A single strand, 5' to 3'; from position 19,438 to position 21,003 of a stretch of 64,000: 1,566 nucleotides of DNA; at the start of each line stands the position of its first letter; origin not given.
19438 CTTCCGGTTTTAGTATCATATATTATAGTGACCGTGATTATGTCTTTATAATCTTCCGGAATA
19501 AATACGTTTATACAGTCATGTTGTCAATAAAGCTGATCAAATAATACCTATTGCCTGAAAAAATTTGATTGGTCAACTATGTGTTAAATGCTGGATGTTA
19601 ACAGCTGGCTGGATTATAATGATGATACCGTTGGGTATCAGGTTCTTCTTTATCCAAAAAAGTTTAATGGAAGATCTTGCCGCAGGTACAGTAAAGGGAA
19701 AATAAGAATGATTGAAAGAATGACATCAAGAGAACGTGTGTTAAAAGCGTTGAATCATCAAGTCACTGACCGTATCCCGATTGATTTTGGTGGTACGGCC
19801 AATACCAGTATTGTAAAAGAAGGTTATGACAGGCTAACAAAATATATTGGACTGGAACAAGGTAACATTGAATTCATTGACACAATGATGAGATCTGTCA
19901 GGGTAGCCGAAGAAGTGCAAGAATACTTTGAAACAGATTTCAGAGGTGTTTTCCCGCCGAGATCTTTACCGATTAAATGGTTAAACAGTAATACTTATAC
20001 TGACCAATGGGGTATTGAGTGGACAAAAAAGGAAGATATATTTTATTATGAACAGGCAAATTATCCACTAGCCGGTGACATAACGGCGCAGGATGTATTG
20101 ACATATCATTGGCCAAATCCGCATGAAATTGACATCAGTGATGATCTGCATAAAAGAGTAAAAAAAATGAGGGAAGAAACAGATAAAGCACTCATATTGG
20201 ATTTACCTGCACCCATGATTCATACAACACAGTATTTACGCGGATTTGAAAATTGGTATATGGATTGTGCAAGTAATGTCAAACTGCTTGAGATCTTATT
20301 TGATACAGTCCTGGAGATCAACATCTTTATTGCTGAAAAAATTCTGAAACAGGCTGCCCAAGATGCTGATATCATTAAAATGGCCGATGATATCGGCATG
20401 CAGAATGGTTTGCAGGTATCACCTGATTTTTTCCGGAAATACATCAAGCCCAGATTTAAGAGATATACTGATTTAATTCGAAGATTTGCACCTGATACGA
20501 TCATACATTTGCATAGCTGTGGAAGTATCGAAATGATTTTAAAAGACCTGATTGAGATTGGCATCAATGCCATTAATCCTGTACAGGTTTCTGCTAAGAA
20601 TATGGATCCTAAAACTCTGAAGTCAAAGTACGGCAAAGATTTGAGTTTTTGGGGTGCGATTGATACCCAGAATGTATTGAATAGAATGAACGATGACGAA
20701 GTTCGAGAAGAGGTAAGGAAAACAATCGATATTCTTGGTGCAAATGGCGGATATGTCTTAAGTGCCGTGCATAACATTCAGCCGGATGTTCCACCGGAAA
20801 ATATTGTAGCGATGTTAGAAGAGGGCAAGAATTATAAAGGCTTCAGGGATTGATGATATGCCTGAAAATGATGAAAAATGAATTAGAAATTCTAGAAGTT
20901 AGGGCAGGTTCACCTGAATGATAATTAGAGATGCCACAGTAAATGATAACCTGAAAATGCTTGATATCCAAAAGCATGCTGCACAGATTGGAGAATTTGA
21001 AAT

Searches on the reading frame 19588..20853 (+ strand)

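Call 52: search_protein_families(library=ncbifam, proteins=[window:19588-20853:+], max_evalue=1e-10)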
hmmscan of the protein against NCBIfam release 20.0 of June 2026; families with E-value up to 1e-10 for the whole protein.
window:19588-20853:+ (421 aa): 4 families
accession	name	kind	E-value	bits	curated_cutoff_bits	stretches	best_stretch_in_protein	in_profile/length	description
NF004889.0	PRK06252.1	subfamily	6.6e-22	78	244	1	197-417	134-337/340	methylcobalamin:coenzyme M methyltransferase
TIGR01463.1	mtaA_cmuA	subfamily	6.3e-19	68.4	235.4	1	190-416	126-338/340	MtaA/CmuA family methyltransferase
NF040654.1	MtaA_Meth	equivalog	1.2e-18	67.2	400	1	193-416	128-335/337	methylcobamide:CoM methyltransferase MtaA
NF041608.1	methylcob_mtaseMtbA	equivalog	4e-13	49.2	600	1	214-417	152-338/339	methylcobamide:CoM methyltransferase MtbA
